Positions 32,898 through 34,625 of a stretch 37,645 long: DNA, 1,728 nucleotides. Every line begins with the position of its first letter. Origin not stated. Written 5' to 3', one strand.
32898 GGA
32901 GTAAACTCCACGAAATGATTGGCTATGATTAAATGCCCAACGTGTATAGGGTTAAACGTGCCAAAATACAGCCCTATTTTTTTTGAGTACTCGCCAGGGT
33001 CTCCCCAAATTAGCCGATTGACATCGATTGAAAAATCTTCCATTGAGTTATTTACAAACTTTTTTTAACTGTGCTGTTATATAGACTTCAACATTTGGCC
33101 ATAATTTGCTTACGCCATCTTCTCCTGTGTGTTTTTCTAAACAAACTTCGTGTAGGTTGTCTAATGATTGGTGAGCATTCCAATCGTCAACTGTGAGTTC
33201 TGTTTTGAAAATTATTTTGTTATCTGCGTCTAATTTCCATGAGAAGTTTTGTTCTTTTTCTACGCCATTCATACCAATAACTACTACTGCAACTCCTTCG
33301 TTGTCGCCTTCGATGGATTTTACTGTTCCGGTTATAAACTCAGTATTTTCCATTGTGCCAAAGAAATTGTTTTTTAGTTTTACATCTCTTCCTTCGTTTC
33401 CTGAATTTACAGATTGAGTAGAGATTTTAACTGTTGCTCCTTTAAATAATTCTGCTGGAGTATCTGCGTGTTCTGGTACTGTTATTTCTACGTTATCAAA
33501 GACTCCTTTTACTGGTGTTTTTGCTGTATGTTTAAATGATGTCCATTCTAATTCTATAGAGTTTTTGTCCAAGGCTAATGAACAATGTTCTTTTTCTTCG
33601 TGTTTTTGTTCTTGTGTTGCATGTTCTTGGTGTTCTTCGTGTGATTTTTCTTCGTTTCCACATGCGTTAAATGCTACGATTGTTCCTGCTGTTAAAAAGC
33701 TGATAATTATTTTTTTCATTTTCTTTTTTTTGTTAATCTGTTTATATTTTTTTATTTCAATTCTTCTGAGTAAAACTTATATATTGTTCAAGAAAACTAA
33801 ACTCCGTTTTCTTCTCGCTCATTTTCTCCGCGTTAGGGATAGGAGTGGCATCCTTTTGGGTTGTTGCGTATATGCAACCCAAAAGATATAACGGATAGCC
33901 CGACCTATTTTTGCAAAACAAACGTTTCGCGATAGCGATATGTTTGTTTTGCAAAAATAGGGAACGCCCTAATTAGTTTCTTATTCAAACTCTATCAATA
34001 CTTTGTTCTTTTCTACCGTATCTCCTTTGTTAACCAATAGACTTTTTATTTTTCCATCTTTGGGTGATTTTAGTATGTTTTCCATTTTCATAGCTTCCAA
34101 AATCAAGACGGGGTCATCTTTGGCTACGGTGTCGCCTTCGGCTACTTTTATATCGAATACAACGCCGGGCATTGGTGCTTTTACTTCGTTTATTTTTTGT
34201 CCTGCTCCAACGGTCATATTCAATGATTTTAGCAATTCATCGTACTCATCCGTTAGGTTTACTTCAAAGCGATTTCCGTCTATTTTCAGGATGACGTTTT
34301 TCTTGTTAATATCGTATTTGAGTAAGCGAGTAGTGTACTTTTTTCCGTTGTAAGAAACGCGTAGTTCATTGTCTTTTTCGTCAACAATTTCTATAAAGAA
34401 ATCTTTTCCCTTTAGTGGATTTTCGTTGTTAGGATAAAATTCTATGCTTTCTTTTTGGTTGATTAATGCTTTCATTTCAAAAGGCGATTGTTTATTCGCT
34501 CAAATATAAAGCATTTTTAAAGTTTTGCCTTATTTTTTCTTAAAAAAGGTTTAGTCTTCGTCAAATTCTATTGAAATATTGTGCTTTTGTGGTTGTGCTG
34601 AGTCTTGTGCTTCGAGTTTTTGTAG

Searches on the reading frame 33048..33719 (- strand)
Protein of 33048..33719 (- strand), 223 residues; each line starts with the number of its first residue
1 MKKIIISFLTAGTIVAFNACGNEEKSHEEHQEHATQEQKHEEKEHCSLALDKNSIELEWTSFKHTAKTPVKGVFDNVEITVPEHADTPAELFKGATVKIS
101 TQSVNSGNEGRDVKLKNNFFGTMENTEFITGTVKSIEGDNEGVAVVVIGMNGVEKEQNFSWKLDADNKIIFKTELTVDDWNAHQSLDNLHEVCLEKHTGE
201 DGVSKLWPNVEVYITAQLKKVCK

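Call 41: search_protein_families(library=pfam, proteins=[window:33048-33719:-], max_evalue=0.00001)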
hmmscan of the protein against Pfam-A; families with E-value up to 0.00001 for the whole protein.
window:33048-33719:- (223 aa): 1 family
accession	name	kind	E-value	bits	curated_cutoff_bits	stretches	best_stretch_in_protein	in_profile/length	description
PF04264.18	YceI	-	5.8e-09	36.9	23.7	1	53-183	6-131/150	YceI-like domain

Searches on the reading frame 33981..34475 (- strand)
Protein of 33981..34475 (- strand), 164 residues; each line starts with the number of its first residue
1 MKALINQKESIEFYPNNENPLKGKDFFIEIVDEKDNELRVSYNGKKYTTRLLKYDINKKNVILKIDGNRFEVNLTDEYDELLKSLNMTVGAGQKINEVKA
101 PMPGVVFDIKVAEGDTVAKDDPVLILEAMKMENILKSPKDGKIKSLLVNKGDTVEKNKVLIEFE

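Call 24: find_encoding_contigs(protein=window:33981-34475:-, flank=3000, max_places=10)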
Protein window:33981-34475:- (164 aa): 1 contig read that carries it; 1 place shown.
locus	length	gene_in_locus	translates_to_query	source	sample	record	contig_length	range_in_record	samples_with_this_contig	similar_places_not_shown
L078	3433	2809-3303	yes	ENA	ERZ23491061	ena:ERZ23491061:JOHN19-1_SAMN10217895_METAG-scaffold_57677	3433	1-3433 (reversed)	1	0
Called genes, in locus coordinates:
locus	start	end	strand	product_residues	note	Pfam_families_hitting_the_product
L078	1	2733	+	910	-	?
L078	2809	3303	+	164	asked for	PF25917:BSH_RND (faint), PF25919:BSH_CusB (faint), PF00364:Biotin_lipoyl, PF25984:BSH_YknX (weak)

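Call 41: search_protein_families(library=pfam, proteins=[window:33981-34475:-], max_evalue=0.00001)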
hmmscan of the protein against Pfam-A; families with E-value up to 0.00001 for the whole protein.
window:33981-34475:- (164 aa): 3 families
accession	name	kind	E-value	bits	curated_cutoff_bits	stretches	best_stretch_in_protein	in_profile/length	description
PF00364.28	Biotin_lipoyl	-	1.6e-21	76.3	22.1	1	96-162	1-72/73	Biotin-requiring enzyme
PF13533.13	Biotin_lipoyl_2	-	2.6e-07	30.7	29.8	0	135-156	3-24/32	Biotin-lipoyl like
PF13437.12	HlyD_3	-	3.4e-06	28.2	22.2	0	98-126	2-30/106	HlyD family secretion protein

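Call 50: find_homologous_proteins(query=window:33981-34475:-, max_evalue=1e-30)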
Query window:33981-34475:- (164 aa): 395 proteins with E <= 1e-30 among 1545 candidates; the best 120 are listed.
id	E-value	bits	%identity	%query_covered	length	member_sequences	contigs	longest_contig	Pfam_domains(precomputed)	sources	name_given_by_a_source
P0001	3.8e-96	337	98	100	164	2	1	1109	PF25984.1,PF00364.29,PF25919.1,PF25917.1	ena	-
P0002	7.7e-91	320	93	100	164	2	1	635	PF25984.1,PF00364.29,PF25919.1,PF25917.1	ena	-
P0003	2.6e-64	234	71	100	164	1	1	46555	PF25973.1,PF25984.1,PF00364.29,PF25917.1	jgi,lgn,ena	-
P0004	2.5e-63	231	66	100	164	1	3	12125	PF25973.1,PF25984.1,PF00364.29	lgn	-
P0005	9.7e-63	229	66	100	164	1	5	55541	PF25973.1,PF25984.1,PF00364.29,PF25917.1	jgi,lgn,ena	jgi:biotin carboxyl carrier protein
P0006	1.2e-61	225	67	100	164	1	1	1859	PF25984.1,PF00364.29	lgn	-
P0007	1.3e-61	225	66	100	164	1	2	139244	PF25973.1,PF25984.1,PF00364.29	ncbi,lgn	-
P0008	5.2e-61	223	66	100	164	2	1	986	PF25984.1,PF00364.29,PF25917.1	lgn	-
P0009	5.2e-61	223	64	100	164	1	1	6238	PF25973.1,PF25984.1,PF00364.29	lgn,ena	-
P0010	1.6e-60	222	67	100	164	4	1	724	PF25984.1,PF00364.29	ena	-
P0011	4.4e-60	220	67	100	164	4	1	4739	PF00364.29,PF25917.1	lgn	-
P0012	5.3e-60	220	66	100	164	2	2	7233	PF25973.1,PF25984.1,PF00364.29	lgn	-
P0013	1.4e-59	218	65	100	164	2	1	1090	PF25973.1,PF00364.29,PF25917.1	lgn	-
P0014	2.0e-59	218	65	100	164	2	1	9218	PF25973.1,PF25984.1,PF00364.29,PF25919.1,PF25917.1,PF25997.1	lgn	-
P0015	2.4e-59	218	64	100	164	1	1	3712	PF25973.1,PF25984.1,PF00364.29,PF25917.1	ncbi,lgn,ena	-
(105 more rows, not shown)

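Call 51: find_encoding_contigs(protein=P0003, flank=10000, max_places=2)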
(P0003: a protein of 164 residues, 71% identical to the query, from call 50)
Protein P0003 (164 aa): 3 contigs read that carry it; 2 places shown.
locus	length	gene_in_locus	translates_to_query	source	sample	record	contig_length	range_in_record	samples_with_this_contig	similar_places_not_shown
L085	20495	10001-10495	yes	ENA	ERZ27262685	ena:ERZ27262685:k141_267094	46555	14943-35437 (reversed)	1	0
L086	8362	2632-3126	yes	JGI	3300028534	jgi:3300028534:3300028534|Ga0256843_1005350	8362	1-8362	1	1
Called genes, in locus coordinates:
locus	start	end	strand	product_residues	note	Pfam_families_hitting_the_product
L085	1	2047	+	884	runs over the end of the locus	PF13585:CHU_C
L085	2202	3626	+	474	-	PF00224:PK, PF02887:PK_C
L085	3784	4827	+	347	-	PF05343:Peptidase_M42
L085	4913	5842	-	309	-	PF19420:DDAH_eukar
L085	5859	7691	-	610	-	PF00664:ABC_membrane, PF03193:RsgA_GTPase (faint), PF00005:ABC_tran, PF02463:SMC_N (weak)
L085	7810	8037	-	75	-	PF13459:Fer4_15, PF13370:Fer4_13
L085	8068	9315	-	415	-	PF01136:Peptidase_U32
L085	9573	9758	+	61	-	-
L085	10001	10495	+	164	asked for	PF25917:BSH_RND (faint), PF25984:BSH_YknX (faint), PF00364:Biotin_lipoyl, PF25973:BSH_CzcB (faint)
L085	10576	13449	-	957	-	PF20009:GEVED, PF18962:Por_Secre_tail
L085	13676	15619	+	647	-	PF14903:WG_beta_rep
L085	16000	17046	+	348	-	PF00268:Ribonuc_red_sm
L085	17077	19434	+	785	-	PF03477:ATP-cone, PF00317:Ribonuc_red_lgN, PF02867:Ribonuc_red_lgC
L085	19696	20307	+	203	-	PF10263:SprT-like (weak)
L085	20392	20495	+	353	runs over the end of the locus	-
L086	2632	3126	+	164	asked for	PF25917:BSH_RND (faint), PF25984:BSH_YknX (faint), PF00364:Biotin_lipoyl, PF25973:BSH_CzcB (faint)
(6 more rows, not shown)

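Call 52: find_encoding_contigs(protein=P0007, flank=10000, max_places=2)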
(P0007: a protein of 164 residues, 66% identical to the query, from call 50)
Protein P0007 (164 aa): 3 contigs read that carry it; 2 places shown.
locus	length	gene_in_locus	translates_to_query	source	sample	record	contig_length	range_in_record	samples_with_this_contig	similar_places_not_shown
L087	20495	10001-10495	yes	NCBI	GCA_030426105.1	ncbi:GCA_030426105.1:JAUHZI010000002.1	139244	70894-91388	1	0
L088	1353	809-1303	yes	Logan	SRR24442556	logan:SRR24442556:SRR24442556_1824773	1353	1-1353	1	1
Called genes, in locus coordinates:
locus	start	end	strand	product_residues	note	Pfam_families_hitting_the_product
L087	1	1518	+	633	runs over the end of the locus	-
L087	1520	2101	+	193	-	PF13858:DUF4199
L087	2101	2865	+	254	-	PF00106:adh_short, PF08659:KR (weak), PF13561:adh_short_C2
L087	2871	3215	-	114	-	-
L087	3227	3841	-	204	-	-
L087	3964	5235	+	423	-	PF01966:HD (weak), PF19276:HD_assoc_2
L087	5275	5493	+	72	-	-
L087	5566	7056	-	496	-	PF00474:SSF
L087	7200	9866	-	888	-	PF17900:Peptidase_M1_N, PF01433:Peptidase_M1, PF13646:HEAT_2 (faint)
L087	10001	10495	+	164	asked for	PF25984:BSH_YknX (faint), PF00364:Biotin_lipoyl, PF25973:BSH_CzcB (faint)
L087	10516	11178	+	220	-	PF04264:YceI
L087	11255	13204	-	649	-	PF00932:LTD, PF03160:Calx-beta, PF00932:LTD, PF00801:PKD, PF18911:PKD_4, PF18962:Por_Secre_tail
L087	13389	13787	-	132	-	-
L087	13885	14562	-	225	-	PF12081:GldM_1st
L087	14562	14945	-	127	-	-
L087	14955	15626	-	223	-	PF00448:SRP54 (weak), PF01656:CbiA, PF02374:ArsA_ATPase (faint), PF07015:VirC1, PF09140:MipZ (faint), PF10609:ParA (weak), PF13614:AAA_31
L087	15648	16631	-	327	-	PF02219:MTHFR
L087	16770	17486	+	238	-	PF05050:Methyltransf_21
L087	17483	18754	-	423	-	-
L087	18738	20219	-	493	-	PF18962:Por_Secre_tail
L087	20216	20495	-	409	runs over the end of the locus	-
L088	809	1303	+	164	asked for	PF25984:BSH_YknX (faint), PF00364:Biotin_lipoyl, PF25973:BSH_CzcB (faint)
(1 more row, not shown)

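Call 61: find_encoding_contigs(protein=P0001, flank=3000, max_places=3)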
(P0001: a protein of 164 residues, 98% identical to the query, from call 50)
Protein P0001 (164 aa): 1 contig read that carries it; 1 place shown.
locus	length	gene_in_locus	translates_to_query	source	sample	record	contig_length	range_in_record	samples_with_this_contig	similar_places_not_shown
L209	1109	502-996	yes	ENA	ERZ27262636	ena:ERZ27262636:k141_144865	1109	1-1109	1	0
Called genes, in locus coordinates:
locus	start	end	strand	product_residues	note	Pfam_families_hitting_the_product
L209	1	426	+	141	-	?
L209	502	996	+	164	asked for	PF25984:BSH_YknX (faint), PF25917:BSH_RND (faint), PF25919:BSH_CusB (faint), PF00364:Biotin_lipoyl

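Call 62: find_encoding_contigs(protein=P0002, flank=3000, max_places=3)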
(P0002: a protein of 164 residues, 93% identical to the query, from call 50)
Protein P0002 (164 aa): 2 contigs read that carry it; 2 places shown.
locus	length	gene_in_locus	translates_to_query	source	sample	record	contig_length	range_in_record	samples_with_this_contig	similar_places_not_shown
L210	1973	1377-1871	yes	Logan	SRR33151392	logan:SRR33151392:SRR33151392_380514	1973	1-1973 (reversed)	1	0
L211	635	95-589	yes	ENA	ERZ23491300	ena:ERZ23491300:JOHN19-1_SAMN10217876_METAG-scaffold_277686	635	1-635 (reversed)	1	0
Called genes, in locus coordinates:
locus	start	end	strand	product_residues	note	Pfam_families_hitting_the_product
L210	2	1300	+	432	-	?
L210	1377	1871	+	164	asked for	PF25917:BSH_RND (faint), PF25919:BSH_CusB (faint), PF00364:Biotin_lipoyl, PF25984:BSH_YknX (weak)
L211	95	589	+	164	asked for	PF25917:BSH_RND (faint), PF25919:BSH_CusB (faint), PF00364:Biotin_lipoyl, PF25984:BSH_YknX (weak)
